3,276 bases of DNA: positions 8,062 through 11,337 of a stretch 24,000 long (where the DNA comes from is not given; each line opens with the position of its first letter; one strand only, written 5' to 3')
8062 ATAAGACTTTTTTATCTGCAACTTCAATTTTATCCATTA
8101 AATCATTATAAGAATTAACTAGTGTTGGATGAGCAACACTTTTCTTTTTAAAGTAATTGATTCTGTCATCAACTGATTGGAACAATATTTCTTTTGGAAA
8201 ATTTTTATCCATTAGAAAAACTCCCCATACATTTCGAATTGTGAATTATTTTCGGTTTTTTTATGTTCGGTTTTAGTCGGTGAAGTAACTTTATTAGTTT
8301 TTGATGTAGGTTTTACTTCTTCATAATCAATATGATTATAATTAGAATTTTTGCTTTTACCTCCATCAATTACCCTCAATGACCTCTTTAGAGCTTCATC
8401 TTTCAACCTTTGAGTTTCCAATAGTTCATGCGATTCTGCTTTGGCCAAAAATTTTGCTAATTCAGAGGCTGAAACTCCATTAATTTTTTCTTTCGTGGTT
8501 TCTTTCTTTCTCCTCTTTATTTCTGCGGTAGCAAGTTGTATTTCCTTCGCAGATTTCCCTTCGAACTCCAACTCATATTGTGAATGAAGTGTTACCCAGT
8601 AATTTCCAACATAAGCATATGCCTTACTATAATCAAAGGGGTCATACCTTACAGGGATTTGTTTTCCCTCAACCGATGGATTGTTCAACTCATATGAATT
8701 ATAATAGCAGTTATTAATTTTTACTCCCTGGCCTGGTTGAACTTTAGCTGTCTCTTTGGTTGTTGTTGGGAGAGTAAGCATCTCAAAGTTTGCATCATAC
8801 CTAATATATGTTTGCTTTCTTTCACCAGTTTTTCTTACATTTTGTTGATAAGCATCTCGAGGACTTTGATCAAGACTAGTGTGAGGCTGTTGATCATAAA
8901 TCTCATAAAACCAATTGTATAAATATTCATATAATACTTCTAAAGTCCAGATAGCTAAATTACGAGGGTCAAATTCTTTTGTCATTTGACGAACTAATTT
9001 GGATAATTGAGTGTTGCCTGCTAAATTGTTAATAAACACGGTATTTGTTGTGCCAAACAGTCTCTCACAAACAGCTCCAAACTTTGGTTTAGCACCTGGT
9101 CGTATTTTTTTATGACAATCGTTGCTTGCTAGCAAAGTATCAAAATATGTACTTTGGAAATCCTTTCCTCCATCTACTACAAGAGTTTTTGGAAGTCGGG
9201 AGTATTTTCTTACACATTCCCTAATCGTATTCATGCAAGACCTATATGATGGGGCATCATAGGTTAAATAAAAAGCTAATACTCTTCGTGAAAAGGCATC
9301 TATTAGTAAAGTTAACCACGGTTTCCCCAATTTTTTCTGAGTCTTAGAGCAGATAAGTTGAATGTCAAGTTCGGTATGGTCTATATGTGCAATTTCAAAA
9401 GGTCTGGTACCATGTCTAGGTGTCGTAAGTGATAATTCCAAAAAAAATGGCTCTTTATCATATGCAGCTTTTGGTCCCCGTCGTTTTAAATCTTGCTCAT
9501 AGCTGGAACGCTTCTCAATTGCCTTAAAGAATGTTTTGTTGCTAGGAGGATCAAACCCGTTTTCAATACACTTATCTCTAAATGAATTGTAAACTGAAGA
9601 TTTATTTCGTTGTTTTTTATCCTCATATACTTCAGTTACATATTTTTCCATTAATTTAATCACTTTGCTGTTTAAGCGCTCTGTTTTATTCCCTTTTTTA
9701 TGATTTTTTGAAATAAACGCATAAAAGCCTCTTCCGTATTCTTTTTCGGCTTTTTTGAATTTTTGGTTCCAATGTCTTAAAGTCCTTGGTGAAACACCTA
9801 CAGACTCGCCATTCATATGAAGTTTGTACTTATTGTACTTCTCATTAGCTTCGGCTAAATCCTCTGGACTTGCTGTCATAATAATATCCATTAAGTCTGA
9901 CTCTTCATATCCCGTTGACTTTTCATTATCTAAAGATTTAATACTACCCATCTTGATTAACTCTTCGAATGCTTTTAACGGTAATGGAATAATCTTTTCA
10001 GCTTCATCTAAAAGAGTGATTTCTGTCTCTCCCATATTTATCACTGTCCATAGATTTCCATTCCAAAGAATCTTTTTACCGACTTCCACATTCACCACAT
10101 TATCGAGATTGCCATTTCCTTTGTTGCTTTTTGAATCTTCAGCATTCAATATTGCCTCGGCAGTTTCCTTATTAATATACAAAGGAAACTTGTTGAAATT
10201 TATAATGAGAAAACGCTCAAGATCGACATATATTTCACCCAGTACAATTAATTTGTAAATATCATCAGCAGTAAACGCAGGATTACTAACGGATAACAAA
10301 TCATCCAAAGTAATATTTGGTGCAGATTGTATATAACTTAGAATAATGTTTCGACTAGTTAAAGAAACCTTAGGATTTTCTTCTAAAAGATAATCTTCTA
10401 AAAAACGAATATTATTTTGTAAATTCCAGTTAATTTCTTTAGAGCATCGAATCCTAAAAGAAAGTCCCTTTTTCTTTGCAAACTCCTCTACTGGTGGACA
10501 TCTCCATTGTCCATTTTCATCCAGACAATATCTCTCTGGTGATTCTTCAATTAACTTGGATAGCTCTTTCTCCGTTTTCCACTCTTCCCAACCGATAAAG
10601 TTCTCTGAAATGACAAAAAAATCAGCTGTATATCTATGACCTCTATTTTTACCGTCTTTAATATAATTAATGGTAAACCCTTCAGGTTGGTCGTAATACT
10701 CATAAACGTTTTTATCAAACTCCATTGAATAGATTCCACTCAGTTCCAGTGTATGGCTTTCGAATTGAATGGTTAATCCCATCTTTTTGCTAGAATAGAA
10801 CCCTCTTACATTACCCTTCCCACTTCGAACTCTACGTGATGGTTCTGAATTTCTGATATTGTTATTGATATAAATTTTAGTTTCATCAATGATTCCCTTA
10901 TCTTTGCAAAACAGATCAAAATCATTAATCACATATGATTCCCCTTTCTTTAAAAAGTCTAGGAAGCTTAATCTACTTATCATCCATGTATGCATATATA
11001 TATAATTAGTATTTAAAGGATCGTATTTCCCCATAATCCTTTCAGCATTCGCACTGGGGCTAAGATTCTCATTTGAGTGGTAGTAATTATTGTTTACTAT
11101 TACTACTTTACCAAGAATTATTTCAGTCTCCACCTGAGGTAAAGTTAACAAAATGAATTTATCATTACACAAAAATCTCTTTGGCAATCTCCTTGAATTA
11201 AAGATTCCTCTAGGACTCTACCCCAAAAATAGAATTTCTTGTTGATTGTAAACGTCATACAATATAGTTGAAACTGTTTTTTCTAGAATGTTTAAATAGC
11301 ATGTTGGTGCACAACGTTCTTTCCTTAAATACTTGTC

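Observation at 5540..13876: Tn7-like transposon with a TnsA-TnsB fusion parked 31 bp downstream of the tmRNA gene: candidate ssrA-homing element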

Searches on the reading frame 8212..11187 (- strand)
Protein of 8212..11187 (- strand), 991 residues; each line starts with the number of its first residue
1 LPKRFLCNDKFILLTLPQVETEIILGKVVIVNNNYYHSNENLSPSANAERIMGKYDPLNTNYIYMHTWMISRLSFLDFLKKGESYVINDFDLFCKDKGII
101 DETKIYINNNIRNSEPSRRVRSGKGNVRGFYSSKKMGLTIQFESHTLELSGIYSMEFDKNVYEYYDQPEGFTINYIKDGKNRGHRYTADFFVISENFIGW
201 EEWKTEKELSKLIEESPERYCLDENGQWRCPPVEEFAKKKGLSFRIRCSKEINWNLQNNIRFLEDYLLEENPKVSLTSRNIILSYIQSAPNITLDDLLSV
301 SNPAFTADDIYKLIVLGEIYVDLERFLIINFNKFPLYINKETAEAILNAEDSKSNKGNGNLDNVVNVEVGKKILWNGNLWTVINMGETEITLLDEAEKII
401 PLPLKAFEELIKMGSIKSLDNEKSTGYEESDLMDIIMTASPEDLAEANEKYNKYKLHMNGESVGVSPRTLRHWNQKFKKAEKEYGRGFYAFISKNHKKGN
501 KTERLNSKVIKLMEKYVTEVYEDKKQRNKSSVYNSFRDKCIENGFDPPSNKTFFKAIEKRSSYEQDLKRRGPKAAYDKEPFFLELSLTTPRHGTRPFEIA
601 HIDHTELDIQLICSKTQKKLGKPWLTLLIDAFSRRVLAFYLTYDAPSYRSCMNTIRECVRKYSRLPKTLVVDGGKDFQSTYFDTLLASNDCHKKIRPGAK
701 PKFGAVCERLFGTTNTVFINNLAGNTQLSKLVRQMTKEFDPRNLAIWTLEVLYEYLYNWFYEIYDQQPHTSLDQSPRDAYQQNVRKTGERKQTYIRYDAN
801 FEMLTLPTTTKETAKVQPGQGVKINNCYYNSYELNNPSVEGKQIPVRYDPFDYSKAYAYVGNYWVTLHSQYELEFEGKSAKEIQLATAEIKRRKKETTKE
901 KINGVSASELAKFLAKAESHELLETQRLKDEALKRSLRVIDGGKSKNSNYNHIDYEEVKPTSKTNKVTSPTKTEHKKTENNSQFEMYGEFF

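Call 6: search_protein_families(library=pfam, proteins=[window:8212-11187:-], max_evalue=0.01)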
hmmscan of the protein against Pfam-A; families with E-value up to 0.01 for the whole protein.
window:8212-11187:- (991 aa): 4 families
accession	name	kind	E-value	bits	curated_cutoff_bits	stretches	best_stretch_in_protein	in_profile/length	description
PF09299.17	Mu-transpos_C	-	1.4e-09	38.2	21.7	1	807-860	6-53/61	Mu transposase, C-terminal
PF08722.17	Tn7_TnsA-like_N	-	2.1e-08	35.1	26.5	1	158-247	1-83/85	TnsA-like endonuclease N terminal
PF00665.32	rve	-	5.1e-07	30.3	32.6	1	606-694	9-95/102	Integrase core domain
PF08721.17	Tn7_Tnp_TnsA_C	-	0.0029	18.5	23.4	1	251-323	1-83/83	TnsA endonuclease C terminal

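Call 14: find_homologous_proteins(query=window:8212-11187:-, max_evalue=1e-10)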
Query window:8212-11187:- (991 aa): 381 proteins with E <= 1e-10 among 8000 candidates; the best 120 are listed.
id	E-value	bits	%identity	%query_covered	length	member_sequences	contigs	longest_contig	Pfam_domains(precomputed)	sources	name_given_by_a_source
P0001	0.0e+0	2078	100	91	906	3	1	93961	PF00665.33,PF09299.18,PF08722.18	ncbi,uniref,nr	ncbi:TnsA endonuclease N-terminal domain-containing protein [Peribacillus acanthi]|uniref:TnsA endon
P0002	0.0e+0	1758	85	91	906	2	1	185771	PF00665.33,PF09299.18,PF08722.18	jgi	jgi:putative transposase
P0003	0.0e+0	1754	84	91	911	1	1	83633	PF00665.33,PF09299.18,PF08722.18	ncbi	ncbi:MAG: TnsA endonuclease N-terminal domain-containing protein [Bacillus sp. (in: firmicutes)]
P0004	0.0e+0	1744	84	91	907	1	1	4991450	PF00665.33,PF09299.18,PF08722.18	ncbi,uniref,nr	ncbi:TnsA endonuclease N-terminal domain-containing protein [Cytobacillus solani]|uniref:Integrase c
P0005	0.0e+0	1738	83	91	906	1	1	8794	PF00665.33,PF09299.18,PF08722.18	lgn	-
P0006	0.0e+0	1582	76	91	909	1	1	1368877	PF00665.33,PF09299.18,PF08722.18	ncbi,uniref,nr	ncbi:TnsA endonuclease N-terminal domain-containing protein [Halalkalibacter urbisdiaboli]|uniref:Tn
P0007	0.0e+0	1568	76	91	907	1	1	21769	PF00665.33,PF09299.18,PF08722.18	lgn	-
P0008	0.0e+0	1521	73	91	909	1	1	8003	PF00665.33,PF09299.18,PF08722.18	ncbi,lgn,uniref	ncbi:TnsA endonuclease N-terminal domain-containing protein [Salipaludibacillus sp. CF4.18]|uniref:T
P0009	0.0e+0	1507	73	91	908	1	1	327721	PF00665.33,PF08722.18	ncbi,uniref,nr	ncbi:TnsA endonuclease N-terminal domain-containing protein [Paucisalibacillus sp. EB02]|uniref:TnsA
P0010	0.0e+0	1497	71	92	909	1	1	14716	PF00665.33,PF09299.18,PF08722.18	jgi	jgi:putative transposase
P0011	0.0e+0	1475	71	91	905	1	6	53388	PF00665.33,PF09299.18,PF08722.18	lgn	-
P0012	0.0e+0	1341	66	91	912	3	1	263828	PF00665.33,PF09299.18,PF08722.18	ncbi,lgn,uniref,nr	ncbi:TnsA endonuclease N-terminal domain-containing protein [Halalkalibacter akibai]|uniref:Integras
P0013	0.0e+0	1331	65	92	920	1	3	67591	PF00665.33,PF09299.18,PF08722.18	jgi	jgi:putative transposase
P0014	0.0e+0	1323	64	91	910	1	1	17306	PF00665.33,PF09299.18,PF08722.18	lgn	-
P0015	0.0e+0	1322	64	91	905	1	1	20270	PF00665.33,PF09299.18,PF08722.18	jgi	jgi:putative transposase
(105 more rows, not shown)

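Call 15: find_encoding_contigs(protein=P0001, flank=10000, max_places=4)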
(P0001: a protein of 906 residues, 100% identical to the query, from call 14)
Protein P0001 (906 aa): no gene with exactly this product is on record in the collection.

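Call 19: find_related_loci(query=A1, collection=genome_contigs, flank=10000)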
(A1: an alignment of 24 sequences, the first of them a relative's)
Query A1 (906 aa) in genome_contigs; peptide patterns used: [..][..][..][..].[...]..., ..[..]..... (x = any residue, [..] = any of these).
315 stretches matched a pattern; 259 encode a relative of the query (tblastn E <= 1e-3); the best 80 are kept; 79 distinct loci.
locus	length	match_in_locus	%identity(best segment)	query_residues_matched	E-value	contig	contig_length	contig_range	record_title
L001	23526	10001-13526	84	1-906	0e+0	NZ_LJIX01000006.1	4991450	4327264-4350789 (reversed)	Cytobacillus solani strain FJAT-18043 super27, whole genome shotgun sequence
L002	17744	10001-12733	84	1-906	0e+0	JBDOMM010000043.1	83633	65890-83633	MAG: Bacillus sp. (in: firmicutes) isolate FK190211_WC_24_26_27_29_metabat2_scaf2bin.012 NODE_141_length_83633_cov_11.10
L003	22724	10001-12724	73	1-906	0e+0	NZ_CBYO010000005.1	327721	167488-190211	Paucisalibacillus sp. EB02, whole genome shotgun sequence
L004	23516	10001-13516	66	1-906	0e+0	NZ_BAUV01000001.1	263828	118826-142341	Halalkalibacter akibai JCM 9157, whole genome shotgun sequence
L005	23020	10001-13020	76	1-906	0e+0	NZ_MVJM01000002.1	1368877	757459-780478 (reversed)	Halalkalibacter urbisdiaboli strain FJAT-45385 Scaffold2, whole genome shotgun sequence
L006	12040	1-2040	83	231-906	0e+0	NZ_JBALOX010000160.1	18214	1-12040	Bacillus sp. JJ1521 JJ-1521_contig_162, whole genome shotgun sequence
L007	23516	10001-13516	66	1-906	0e+0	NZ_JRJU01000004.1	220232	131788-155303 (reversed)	Halalkalibacter okhensis strain Kh10-101 contig04, whole genome shotgun sequence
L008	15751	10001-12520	53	22-860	0e+0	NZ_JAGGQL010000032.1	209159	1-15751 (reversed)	Bacillus sp. ISL-37 ISL37_33, whole genome shotgun sequence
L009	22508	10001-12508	51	26-864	0e+0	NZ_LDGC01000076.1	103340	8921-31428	Lysinibacillus sphaericus strain G25-62 G25-62_contig000076, whole genome shotgun sequence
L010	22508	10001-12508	52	26-864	0e+0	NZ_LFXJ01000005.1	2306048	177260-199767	Lysinibacillus xylanilyticus strain DSM 23493 Scaffold1, whole genome shotgun sequence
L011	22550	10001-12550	53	15-863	0e+0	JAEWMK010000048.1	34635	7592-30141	MAG: Bacillota bacterium isolate OH_PDB_133 k127_1324727, whole genome shotgun sequence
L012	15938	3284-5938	48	15-905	0e+0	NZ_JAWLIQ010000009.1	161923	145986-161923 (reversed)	Sporosarcina sp. YIM B06819 contig9, whole genome shotgun sequence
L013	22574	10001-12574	50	1-859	0e+0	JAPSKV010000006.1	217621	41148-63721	MAG: Fredinandcohnia onubensis isolate RH52_bin.057 NODE_30_length_217621_cov_4.686750, whole genome shotgun sequence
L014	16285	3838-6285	50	48-863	0e+0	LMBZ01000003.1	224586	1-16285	Solibacillus cecembensis strain DSM 21993 Scaffold3, whole genome shotgun sequence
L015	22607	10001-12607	48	1-884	0e+0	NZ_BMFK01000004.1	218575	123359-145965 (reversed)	Priestia taiwanensis strain CGMCC 1.12698 sequence04, whole genome shotgun sequence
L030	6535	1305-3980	43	5-906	0e+0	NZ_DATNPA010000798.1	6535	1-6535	MAG: Allocoleopsis sp. isolate SMAG_U16469 k141_1115562, whole genome shotgun sequence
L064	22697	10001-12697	41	1-905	0e+0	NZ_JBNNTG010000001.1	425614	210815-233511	Peribacillus sp. NPDC096540 NPDC096540_226_F2.ctg-0001, whole genome shotgun sequence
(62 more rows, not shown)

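Call 54: search_solved_structures(query=P0001, max_evalue=0.001, show_alignments=1)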
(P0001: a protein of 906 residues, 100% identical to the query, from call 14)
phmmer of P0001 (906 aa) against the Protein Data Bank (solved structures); distinct sequences matched with E-value up to 0.001: 8.
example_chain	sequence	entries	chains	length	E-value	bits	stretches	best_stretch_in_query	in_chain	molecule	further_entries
9bw1_M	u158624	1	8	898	9.9e-238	794.9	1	22-864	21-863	Integrase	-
30jv_A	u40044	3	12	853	8.9e-26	93.6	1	372-788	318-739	TnsA endonuclease N-terminal domain-containing protein,TnsB transposase | PseTnsAB artificial fusion protein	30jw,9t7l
30ga_R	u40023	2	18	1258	3.8e-25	91.5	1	371-787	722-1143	Maltose/maltodextrin-binding periplasmic protein,TnsA endonuclease N-terminal domain-conta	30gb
9y7b_A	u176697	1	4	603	3.4e-19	71.8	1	383-700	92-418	IF3A Tn6677 TnsB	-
8aa5_AP1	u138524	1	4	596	2.9e-13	52.2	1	516-869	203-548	TnsB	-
7svw_A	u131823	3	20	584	2.9e-13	52.2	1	516-867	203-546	TnsB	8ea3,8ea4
8rdu_R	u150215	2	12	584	2.9e-13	52.2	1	516-867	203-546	TnsB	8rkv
7pik_A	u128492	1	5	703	4.7e-06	28.3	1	466-573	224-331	Transposon Tn7 transposition protein TnsB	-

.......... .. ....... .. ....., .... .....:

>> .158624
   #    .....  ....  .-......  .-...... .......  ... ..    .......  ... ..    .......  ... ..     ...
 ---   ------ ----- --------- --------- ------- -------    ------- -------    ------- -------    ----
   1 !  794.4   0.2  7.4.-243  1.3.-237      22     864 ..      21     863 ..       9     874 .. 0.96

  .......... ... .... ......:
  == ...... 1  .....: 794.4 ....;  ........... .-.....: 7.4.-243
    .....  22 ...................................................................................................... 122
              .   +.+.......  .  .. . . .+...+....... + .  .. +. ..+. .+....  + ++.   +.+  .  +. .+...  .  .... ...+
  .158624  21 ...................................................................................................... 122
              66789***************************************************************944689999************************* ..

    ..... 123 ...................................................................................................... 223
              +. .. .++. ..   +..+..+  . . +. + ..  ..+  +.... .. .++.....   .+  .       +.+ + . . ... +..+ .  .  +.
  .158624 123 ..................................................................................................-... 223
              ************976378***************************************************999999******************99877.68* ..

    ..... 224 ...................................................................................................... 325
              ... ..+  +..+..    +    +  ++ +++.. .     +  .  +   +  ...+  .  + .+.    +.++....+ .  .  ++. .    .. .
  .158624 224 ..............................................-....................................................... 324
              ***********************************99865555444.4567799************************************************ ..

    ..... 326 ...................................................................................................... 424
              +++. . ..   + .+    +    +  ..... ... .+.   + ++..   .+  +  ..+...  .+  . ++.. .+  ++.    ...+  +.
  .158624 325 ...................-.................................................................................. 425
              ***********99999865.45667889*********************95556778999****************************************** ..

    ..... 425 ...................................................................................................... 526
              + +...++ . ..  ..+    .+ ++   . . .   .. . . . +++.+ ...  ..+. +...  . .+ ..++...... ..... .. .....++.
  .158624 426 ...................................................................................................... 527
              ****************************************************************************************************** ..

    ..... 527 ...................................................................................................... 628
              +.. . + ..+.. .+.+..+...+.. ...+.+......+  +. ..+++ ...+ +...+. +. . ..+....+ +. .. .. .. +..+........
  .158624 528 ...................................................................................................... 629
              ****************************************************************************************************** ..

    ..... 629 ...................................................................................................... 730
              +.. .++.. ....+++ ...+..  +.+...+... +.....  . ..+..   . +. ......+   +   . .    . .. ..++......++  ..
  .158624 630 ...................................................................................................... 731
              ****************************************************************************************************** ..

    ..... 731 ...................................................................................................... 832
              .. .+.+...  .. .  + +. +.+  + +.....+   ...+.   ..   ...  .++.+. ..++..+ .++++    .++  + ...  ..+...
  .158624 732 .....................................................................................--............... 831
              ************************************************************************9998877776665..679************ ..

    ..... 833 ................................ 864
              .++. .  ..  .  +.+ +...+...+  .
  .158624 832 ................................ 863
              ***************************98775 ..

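Call 68: search_protein_families(library=pfam, proteins=[L004:9947-10759:+, L001:9983-10810:+, L064:8630-9958:+, L064:13872-15752:+], max_evalue=0.001)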
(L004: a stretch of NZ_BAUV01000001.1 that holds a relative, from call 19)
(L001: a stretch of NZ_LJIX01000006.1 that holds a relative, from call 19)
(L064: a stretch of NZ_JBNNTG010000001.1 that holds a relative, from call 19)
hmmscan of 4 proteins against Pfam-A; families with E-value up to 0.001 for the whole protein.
L004:9947-10759:+ (271 aa): 1 family
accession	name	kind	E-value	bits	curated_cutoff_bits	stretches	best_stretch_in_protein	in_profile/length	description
PF09299.17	Mu-transpos_C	-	9.7e-12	45.2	21.7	1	207-261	4-56/61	Mu transposase, C-terminal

L001:9983-10810:+ (276 aa): 1 family
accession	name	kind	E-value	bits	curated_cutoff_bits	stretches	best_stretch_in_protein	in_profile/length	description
PF09299.17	Mu-transpos_C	-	0.00029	21.2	21.7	1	196-244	5-50/61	Mu transposase, C-terminal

L064:8630-9958:+ (443 aa): 2 families
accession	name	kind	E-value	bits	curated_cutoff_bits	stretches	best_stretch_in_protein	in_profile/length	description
PF06527.16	TniQ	-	7e-14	53.1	27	1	30-171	4-142/142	TniQ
PF07022.19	Phage_CI_repr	-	0.0006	20.5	22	0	256-306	13-62/65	Bacteriophage CI repressor helix-turn-helix domain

L064:13872-15752:+ (627 aa): 1 family
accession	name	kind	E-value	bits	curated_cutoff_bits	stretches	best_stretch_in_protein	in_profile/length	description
PF06527.16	TniQ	-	1.9e-15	58.2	27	1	37-165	9-142/142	TniQ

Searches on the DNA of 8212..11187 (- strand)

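Call 45: search_rna_families(sources=[L004, L002, L070], threshold=gathering)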
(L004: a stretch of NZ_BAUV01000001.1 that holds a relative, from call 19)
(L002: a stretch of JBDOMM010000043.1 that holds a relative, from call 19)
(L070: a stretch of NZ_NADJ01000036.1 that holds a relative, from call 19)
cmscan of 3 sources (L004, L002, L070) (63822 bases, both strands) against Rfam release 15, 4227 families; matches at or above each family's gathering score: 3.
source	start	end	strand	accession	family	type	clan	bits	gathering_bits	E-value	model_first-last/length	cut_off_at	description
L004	7689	8025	+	RF00023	tmRNA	Gene;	CL00001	166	47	9.2e-66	1-374/374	no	transfer-messenger RNA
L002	4859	5193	+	RF00023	tmRNA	Gene;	CL00001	157.8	47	2.7e-62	1-374/374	no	transfer-messenger RNA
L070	4274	4625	+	RF00023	tmRNA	Gene;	CL00001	131.8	47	2.7e-51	1-374/374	no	transfer-messenger RNA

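Call 71: search_rna_families(source=L004, start=7650, end=8360, threshold=evalue, max_evalue=1)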
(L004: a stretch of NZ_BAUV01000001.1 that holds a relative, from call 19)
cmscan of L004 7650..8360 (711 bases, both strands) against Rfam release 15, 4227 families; matches with E-value up to 1: 3.
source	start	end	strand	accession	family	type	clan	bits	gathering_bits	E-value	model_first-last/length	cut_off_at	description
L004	7689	8025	+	RF00023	tmRNA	Gene;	CL00001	166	47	1e-67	1-374/374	no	transfer-messenger RNA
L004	7650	7804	+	RF04321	tmRNA_permuted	Gene;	-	39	47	2.8e-06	64-213/213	5'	permuted transfer-messenger RNA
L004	8014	8298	+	RF00028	Intron_gpI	Intron;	-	31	50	5.7e-06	1-253/253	no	Group I catalytic intron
